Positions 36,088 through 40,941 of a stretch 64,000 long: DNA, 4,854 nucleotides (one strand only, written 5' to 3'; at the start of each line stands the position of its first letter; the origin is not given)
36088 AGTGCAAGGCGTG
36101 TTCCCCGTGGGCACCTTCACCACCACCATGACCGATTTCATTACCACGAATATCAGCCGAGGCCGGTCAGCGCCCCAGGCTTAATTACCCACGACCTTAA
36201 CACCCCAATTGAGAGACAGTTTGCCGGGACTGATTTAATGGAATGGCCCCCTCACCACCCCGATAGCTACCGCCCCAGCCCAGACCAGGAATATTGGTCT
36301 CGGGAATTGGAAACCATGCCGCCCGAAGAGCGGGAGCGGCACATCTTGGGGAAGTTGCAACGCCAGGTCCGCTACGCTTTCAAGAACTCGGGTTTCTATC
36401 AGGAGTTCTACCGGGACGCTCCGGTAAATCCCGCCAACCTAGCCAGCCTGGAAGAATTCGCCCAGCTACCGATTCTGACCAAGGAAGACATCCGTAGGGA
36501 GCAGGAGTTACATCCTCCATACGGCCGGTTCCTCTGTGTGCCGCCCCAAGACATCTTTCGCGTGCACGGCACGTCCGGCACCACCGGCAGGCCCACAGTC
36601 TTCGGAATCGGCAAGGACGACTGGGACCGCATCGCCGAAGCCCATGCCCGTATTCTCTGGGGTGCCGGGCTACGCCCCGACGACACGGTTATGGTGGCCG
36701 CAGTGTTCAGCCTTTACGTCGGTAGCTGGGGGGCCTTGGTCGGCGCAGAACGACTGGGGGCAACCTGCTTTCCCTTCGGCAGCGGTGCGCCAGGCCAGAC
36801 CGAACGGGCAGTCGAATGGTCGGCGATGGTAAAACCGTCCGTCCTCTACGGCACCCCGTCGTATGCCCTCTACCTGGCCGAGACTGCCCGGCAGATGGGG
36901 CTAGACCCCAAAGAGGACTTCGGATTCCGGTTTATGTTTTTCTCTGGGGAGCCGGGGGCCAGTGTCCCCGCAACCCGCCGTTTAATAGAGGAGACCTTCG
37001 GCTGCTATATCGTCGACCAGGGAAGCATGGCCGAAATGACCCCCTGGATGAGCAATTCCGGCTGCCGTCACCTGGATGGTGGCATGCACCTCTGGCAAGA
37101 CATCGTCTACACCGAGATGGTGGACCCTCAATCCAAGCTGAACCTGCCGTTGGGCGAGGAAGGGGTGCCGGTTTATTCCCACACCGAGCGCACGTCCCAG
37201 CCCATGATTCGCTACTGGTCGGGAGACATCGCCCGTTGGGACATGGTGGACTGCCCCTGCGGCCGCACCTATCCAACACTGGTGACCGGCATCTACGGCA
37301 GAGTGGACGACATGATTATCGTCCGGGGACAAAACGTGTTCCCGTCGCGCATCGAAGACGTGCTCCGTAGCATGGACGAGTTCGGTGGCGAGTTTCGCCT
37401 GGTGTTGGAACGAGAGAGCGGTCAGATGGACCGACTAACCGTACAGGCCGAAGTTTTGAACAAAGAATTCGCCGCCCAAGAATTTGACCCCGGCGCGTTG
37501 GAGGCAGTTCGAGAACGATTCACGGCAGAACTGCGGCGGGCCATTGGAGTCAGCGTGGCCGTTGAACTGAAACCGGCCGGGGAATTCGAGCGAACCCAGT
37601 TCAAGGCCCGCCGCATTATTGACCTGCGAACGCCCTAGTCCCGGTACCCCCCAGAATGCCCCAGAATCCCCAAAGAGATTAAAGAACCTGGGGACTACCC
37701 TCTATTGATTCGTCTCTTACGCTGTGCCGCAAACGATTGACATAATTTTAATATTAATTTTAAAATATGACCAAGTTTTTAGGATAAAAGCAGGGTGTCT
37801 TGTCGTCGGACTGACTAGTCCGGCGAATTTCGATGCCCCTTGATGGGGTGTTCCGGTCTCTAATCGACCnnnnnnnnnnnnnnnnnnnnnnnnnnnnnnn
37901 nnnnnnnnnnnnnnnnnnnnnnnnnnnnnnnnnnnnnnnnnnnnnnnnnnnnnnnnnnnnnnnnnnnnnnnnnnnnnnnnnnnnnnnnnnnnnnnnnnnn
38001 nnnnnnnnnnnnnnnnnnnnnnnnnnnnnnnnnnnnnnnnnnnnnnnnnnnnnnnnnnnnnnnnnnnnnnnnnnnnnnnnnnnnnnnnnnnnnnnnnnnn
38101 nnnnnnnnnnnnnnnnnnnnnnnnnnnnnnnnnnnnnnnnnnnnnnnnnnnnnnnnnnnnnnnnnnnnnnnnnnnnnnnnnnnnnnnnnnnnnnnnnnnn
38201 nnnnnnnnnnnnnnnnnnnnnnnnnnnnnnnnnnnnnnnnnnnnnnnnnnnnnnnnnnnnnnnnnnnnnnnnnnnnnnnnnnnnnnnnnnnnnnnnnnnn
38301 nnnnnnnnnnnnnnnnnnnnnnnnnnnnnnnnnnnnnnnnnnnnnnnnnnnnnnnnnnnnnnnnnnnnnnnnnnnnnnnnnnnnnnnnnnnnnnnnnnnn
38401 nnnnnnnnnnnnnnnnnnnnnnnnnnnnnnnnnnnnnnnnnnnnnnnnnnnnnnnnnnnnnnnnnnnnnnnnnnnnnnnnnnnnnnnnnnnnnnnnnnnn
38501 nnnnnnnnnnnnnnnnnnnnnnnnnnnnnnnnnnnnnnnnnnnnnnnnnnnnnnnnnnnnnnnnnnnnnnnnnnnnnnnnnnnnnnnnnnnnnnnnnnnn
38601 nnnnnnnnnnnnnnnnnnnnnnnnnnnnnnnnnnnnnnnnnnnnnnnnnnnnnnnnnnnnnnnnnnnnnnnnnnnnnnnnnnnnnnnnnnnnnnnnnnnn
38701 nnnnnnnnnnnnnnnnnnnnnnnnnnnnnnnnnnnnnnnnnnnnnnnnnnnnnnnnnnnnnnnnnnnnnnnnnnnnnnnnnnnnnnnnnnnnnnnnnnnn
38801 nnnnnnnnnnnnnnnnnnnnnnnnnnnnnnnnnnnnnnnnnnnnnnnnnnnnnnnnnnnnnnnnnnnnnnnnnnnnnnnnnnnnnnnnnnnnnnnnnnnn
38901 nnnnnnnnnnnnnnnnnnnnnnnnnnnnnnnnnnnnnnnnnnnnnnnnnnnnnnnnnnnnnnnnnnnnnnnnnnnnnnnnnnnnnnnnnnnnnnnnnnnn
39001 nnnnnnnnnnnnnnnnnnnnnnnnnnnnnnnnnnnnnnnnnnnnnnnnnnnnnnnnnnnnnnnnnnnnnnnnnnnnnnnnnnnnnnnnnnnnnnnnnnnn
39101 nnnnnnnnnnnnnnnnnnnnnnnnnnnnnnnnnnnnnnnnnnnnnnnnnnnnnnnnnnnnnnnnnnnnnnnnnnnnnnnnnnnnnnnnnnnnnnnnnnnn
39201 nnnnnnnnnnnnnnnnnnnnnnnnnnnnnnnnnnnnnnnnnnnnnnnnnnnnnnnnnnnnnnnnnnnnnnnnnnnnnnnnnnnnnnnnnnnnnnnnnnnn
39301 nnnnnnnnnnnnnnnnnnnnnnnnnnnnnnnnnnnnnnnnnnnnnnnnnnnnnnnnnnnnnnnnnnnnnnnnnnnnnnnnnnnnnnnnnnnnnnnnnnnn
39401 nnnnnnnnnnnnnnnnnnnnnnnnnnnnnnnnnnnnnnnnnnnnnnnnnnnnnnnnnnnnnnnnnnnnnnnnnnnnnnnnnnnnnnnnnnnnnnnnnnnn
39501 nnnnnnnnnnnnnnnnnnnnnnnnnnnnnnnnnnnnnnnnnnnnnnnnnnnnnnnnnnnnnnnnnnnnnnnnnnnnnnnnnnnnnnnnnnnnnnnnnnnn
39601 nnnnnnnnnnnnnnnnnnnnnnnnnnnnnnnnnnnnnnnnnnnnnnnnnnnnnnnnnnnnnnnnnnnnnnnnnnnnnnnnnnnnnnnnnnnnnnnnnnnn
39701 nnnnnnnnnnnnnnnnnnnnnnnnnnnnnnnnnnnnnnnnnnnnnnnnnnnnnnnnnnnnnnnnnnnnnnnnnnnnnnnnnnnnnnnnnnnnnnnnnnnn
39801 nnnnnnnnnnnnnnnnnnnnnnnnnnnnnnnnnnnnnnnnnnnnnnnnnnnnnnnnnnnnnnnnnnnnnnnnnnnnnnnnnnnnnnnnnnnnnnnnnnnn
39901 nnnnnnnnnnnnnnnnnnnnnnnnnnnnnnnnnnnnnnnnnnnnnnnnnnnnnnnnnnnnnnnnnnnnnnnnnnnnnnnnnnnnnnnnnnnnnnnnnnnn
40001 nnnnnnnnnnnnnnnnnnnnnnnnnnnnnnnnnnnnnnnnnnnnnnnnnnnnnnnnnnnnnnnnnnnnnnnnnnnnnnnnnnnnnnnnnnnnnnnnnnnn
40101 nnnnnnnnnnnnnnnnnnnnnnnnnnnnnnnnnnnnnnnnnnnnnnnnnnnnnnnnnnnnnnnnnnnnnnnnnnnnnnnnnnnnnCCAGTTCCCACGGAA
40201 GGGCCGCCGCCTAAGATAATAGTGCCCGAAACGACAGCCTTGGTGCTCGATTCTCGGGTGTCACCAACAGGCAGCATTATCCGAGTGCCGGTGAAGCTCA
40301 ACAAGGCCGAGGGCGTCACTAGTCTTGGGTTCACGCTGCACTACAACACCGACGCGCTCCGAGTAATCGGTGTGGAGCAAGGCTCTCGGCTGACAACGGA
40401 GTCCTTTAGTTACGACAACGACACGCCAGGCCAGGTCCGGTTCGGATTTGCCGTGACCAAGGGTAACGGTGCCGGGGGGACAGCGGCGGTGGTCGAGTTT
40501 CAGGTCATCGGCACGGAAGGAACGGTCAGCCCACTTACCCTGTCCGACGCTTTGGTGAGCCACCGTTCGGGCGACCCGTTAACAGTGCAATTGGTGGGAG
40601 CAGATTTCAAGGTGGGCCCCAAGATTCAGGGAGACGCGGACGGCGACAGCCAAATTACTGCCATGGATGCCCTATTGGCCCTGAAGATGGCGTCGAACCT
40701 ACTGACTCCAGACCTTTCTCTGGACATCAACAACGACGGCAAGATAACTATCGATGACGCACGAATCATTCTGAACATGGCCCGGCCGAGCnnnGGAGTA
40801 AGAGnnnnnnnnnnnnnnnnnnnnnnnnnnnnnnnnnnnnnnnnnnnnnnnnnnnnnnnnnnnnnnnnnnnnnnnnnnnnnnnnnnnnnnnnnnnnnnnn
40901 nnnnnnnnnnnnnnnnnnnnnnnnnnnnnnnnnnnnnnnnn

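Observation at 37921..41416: Non-cellulosomal cohesin-dockerin module: one secreted protein with 6 PPC repeats, a cohesin and a dockerin, plus a membrane-anchored cohesin partner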

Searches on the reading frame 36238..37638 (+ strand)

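Call 7: search_protein_families(library=pfam, proteins=[window:36238-37638:+], max_evalue=0.001)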
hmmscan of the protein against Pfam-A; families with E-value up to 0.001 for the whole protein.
window:36238-37638:+ (466 aa): 2 families
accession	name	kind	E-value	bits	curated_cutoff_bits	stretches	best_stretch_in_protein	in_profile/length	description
PF14535.12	AMP-binding_C_2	-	1.7e-20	73.5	25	1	364-464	1-96/96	AMP-binding enzyme C-terminal domain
PF00501.34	AMP-binding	-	6.5e-08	32.2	29.9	1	100-277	158-336/384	AMP-binding enzyme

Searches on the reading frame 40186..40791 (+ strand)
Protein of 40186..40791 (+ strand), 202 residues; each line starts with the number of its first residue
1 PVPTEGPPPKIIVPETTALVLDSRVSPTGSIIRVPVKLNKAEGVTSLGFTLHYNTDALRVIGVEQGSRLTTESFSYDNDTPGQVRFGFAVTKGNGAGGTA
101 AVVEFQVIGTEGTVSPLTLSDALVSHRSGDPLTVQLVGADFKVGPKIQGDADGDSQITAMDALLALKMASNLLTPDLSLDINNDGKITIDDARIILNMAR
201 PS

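Call 74: predict_structure(alignment_id=A6)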
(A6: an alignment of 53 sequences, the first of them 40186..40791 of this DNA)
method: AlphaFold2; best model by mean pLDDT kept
length: 202 residues; sequences in the alignment: 53
mean_pLDDT: 90.7   pTM: 0.79
mean pLDDT of the five models: 90.7, 90.1, 88.8, 88.8, 88.2
residues with pLDDT >= 90: 151; 70-90: 38; 50-70: 11; < 50: 2
segments of 3 or more residues with pLDDT < 50: none
pLDDT, mean of each block of 10 residues (from residue 1): 57 85 92 94 92 98 90 93 93 81 97 97 91 94 92 88 97 93 96 96 70
secondary structure, 60 per line:
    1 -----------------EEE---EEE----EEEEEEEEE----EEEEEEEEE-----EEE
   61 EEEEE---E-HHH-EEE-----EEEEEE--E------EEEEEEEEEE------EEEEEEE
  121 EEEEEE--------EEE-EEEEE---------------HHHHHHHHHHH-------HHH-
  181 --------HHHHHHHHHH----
elements in order: E18-20 E24-26 E31-39 E44-52 E58-65 E75-77 E83-88 E98-107 E114-126 E135-137 E139-143 H159-169 H189-198

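Call 77: fold_search(model_id=the predicted structure, library=pdb)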
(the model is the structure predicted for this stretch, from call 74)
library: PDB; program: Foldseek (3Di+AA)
matches with E <= 10: 1975; with E <= 0.001: 141
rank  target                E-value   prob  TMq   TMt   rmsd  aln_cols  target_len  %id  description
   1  2xdh                  9.3e-13  1.00  0.58  0.83   2.3       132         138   31  Non-cellulosomal cohesin from the hyperthermophilic archaeon Archaeoglobus fulgidus (released 2010-05-26)
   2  2vn6_A                3.3e-12  1.00  0.58  0.76   2.7       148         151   20  The Clostridium cellulolyticum dockerin displays a dual binding mode for its cohesin partner (released 2008-05-13)
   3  6kgf_C                3.0e-11  1.00  0.59  0.79   1.9       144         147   17  Crystal structure of CaDoc0917(R16D)-CaCohA2 complex at pH 8.2 (released 2020-07-08)
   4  2vn5_C                3.4e-11  1.00  0.58  0.78   3.5       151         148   20  The Clostridium cellulolyticum dockerin displays a dual binding mode for its cohesin partner (released 2008-05-20)
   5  1g1k_A                4.0e-11  1.00  0.58  0.80   2.6       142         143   20  COHESIN MODULE FROM THE CELLULOSOME OF CLOSTRIDIUM CELLULOLYTICUM (released 2000-11-22)
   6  6kge_A                4.8e-11  1.00  0.55  0.77   2.7       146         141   17  Crystal structure of CaDoc0917(R16D)-CaCohA2 complex at pH 5.5 (released 2020-07-08)
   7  4dh2_C                4.8e-11  1.00  0.53  0.67   5.9       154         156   18  Crystal structure of Coh-OlpC(Cthe_0452)-Doc435(Cthe_0435) complex: A novel type I Cohesin-Dockerin complex from Clost (released 2012-11-28)
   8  5nrm_A                5.4e-11  1.00  0.52  0.73   3.0       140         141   20  Crystal structure of the sixth cohesin from Acetivibrio cellulolyticus' scaffoldin B in complex with Cel5 dockerin S51 (released 2018-01-31)
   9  6kgc_A                5.7e-11  1.00  0.56  0.77   2.7       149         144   17  Crystal structure of CaDoc0917(R49D)-CaCohA2 complex at pH 5.4 (released 2020-07-08)
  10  6kgf_A                6.4e-11  1.00  0.59  0.82   2.0       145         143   17  Crystal structure of CaDoc0917(R16D)-CaCohA2 complex at pH 8.2 (released 2020-07-08)
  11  5nrk_A                6.8e-11  1.00  0.54  0.73   3.1       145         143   20  Crystal structure of the sixth cohesin from Acetivibrio cellulolyticus' scaffoldin B in complex with Cel5 dockerin S15 (released 2018-01-31)
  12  6kgd_A                9.5e-11  1.00  0.56  0.76   2.7       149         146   17  Crystal structure of CaDoc0917(R49D)-CaCohA2 complex at pH 8.0 (released 2020-07-08)
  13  2vn5_A                1.2e-10  1.00  0.58  0.80   2.1       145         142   20  The Clostridium cellulolyticum dockerin displays a dual binding mode for its cohesin partner (released 2008-05-20)
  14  4ums                  1.6e-10  1.00  0.55  0.71   3.3       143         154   21  The crystal structure of the seventh ScaB type I cohesin from Pseudobacteroides cellulosolvens (released 2015-05-06)
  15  4dh2_A                2.5e-10  1.00  0.50  0.63   5.8       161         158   19  Crystal structure of Coh-OlpC(Cthe_0452)-Doc435(Cthe_0435) complex: A novel type I Cohesin-Dockerin complex from Clost (released 2012-11-28)
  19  1aoh_A                8.8e-10  1.00  0.58  0.80   2.4       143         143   17  SINGLE COHESIN DOMAIN FROM THE SCAFFOLDING PROTEIN CIPA OF THE CLOSTRIDIUM THERMOCELLUM CELLULOSOME (released 1998-07-08)
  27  1aoh_B                3.7e-09  1.00  0.58  0.78   2.4       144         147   18  SINGLE COHESIN DOMAIN FROM THE SCAFFOLDING PROTEIN CIPA OF THE CLOSTRIDIUM THERMOCELLUM CELLULOSOME (released 1998-07-08)
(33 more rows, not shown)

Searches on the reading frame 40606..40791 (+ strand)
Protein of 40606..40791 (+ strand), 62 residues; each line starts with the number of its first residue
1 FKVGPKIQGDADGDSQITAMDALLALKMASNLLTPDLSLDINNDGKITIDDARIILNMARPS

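Call 36: search_protein_representatives(protein=window:40606-40791:+)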
Query: 62 residues. Proteins with E-value up to 0.001 (for the whole library): 793; up to 1e-10: 44; up to 1e-30: 1. The best 150 are listed.
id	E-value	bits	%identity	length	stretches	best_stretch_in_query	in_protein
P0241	3.8e-33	127.1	43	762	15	7-57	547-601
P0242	1.1e-25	103.8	39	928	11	8-57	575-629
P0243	2.2e-23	96.5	39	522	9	4-60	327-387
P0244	1.3e-21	91.1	37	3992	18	4-48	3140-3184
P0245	1.9e-21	90.5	77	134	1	1-62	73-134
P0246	6.6e-21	88.8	79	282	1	1-62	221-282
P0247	1.1e-20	88.1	34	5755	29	4-51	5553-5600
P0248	1.3e-20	87.9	42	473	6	6-57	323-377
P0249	3.5e-20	86.5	44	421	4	9-57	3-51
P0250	2.3e-19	84.0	44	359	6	6-56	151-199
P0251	3.3e-19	83.5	81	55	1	9-62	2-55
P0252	1.3e-18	81.6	40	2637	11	8-58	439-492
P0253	8.2e-18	79.1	66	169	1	1-62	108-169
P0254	6.0e-17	76.4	45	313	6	2-57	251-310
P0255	2.1e-16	74.7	39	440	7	7-57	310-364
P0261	7.6e-14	66.7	59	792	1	3-61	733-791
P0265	5.3e-13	64.1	56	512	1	2-62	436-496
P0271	1.1e-11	60.0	52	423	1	1-62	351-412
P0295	2.4e-10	55.8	56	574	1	5-59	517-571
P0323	7.9e-09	51.0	51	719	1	3-61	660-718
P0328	1.1e-08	50.6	52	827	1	2-61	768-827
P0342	2.6e-08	49.4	51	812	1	3-61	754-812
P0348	3.6e-08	49.0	48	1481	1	3-58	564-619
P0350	3.8e-08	48.9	54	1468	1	6-61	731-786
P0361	7.2e-08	48.0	50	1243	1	4-57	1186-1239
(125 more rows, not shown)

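Call 38: search_protein_families(library=pfam, proteins=[P0261, P0265, P0271, P0295, P0323, P0328, P0342, P0350, P0348, P0361], max_evalue=0.001)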
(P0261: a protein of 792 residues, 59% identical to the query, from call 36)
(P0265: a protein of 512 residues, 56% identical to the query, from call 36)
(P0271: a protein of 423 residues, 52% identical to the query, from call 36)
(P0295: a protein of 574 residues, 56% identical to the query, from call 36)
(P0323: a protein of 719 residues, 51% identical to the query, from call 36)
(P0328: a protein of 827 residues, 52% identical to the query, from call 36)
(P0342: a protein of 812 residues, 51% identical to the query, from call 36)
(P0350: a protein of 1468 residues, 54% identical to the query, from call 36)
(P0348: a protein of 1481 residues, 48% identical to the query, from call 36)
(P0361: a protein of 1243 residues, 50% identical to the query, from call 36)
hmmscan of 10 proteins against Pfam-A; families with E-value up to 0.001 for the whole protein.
P0261 (792 aa): 3 families
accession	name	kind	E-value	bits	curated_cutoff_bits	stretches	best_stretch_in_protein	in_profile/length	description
PF00963.24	Cohesin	-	9.5e-13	49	24.1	1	607-733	2-139/139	Cohesin domain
PF00404.24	Dockerin_1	-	1.1e-05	25.9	22.9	1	738-785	1-52/57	Dockerin type I domain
PF13313.11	DUF4082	-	5e-05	23.7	28.4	1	345-413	39-96/143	Domain of unknown function (DUF4082)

P0265 (512 aa): 2 families
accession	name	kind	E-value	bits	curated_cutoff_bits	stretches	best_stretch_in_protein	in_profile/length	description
PF00963.24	Cohesin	-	3.2e-18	66.7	24.1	1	320-424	10-124/139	Cohesin domain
PF00404.24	Dockerin_1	-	0.0004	21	22.9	0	443-488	2-51/57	Dockerin type I domain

P0271 (423 aa): 2 families
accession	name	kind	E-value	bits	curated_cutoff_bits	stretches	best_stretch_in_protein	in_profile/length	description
PF00963.24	Cohesin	-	2.5e-13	50.9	24.1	1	236-331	10-116/139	Cohesin domain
PF00404.24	Dockerin_1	-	0.00035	21.2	22.9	0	358-407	1-54/57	Dockerin type I domain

P0295 (574 aa): 3 families
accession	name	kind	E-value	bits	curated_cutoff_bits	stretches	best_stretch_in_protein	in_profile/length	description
PF00963.24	Cohesin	-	1.3e-15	58.3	24.1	1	392-514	5-139/139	Cohesin domain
PF00404.24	Dockerin_1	-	2.3e-07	31.4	22.9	1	520-571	1-55/57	Dockerin type I domain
PF13313.11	DUF4082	-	0.00066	20.1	28.4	0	262-312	51-96/143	Domain of unknown function (DUF4082)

P0323 (719 aa): 3 families
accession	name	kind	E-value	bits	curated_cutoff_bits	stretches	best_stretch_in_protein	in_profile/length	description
PF00963.24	Cohesin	-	4.9e-15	56.4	24.1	1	543-657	9-136/139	Cohesin domain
PF24517.2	CBM96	-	3.6e-11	43.6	26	1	326-515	5-163/164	Carbohydrate-binding module family 96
PF00404.24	Dockerin_1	-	0.00026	21.6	22.9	0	666-712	2-52/57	Dockerin type I domain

P0328 (827 aa): 3 families
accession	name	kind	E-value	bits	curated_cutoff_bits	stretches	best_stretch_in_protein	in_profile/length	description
PF07691.17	PA14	-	5.5e-15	55.9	24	1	523-611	46-143/147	PA14 domain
PF00963.24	Cohesin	-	6.2e-15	56.1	24.1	1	649-755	6-124/139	Cohesin domain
PF00404.24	Dockerin_1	-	0.0001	22.9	22.9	1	775-821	2-52/57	Dockerin type I domain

P0342 (812 aa): 1 family
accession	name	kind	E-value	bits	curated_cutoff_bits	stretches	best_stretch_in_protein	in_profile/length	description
PF00963.24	Cohesin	-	5.2e-14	53.1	24.1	1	637-747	9-130/139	Cohesin domain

P0350 (1468 aa): 7 families
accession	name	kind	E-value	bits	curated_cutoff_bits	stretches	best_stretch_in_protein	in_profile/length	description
PF05345.18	He_PIG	-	9e-17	61.7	24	2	1275-1346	12-95/96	Putative Ig domain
PF00963.24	Cohesin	-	5.7e-14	52.9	24.1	1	613-714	11-123/139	Cohesin domain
PF01835.25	MG2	-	2.7e-10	40.9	32.8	1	159-245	5-92/96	MG2 domain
PF02369.22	Big_1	-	1.7e-08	34.9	34.9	1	171-243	19-89/93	Bacterial Ig-like domain (group 1)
PF19077.6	Big_13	-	1.5e-06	29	27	0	1316-1346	69-100/102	Bacterial Ig-like domain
PF05751.16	FixH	-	2.9e-05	24.5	23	1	176-241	78-142/150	FixH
PF00404.24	Dockerin_1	-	0.00045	20.8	22.9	0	734-779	2-51/57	Dockerin type I domain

P0348 (1481 aa): 3 families
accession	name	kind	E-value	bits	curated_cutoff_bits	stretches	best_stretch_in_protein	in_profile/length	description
PF04862.18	DUF642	-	2.8e-19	69.9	27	1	251-401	3-156/157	Protein of unknown function (DUF642)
PF00963.24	Cohesin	-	1.7e-17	64.3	24.1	1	445-564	10-139/139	Cohesin domain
PF13385.13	Laminin_G_3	-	1.2e-15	58.3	27.6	1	85-231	1-151/151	Concanavalin A-like lectin/glucanases superfamily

P0361 (1243 aa): 3 families
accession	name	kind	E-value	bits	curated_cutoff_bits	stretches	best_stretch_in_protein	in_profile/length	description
PF00963.24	Cohesin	-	1.2e-14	55.2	24.1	1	1068-1180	11-134/139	Cohesin domain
PF04773.18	FecR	-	1.3e-10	42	24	1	466-560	1-96/97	FecR protein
PF00404.24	Dockerin_1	-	0.00019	22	22.9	1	1190-1237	1-52/57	Dockerin type I domain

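Call 40: list_cluster_members(proteins=[P0261, P0265, P0271, P0295, P0323, P0328, P0342, P0350, P0348, P0361])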
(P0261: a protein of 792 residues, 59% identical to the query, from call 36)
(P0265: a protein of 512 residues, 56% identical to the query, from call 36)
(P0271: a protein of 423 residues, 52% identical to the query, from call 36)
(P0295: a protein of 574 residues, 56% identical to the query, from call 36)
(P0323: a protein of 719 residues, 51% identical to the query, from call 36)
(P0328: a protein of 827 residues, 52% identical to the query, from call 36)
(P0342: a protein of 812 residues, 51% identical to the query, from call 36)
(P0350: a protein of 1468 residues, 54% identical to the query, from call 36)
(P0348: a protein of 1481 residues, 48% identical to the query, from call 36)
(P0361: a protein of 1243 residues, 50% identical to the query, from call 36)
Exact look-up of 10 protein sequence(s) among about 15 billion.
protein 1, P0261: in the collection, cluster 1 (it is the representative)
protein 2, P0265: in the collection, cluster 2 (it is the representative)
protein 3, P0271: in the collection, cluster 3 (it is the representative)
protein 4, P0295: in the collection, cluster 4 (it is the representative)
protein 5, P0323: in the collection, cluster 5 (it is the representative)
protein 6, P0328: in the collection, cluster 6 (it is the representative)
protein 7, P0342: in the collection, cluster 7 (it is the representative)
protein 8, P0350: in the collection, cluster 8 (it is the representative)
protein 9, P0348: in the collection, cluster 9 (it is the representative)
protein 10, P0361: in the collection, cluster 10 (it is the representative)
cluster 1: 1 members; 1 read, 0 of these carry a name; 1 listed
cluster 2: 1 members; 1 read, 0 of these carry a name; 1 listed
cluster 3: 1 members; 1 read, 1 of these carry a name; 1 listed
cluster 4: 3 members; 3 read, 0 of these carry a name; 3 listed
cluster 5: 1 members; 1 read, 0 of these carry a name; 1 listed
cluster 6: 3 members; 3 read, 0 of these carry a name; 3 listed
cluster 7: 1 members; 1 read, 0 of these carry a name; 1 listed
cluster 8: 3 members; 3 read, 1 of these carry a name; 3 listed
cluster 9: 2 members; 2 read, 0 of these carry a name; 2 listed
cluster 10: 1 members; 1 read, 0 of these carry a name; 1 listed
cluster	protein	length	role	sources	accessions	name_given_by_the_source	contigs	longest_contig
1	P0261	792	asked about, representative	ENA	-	-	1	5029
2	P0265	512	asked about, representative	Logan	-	-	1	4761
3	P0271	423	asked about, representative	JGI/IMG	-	hypothetical protein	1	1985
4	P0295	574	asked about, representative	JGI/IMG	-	-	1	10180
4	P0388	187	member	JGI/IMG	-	-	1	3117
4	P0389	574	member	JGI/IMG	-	-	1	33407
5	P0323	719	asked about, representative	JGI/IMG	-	-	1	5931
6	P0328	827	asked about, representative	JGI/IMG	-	-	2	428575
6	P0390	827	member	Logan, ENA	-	-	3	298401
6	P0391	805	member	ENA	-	-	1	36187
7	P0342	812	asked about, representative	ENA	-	-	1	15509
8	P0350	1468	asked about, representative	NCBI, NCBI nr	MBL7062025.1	MAG: hypothetical protein ISS54_04745 [Dehalococcoidia bacterium] | hypothetical protein [Dehalococcoidia bacterium]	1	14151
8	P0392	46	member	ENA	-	-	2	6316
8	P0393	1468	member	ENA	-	-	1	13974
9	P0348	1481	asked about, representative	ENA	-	-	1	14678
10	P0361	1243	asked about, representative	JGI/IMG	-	-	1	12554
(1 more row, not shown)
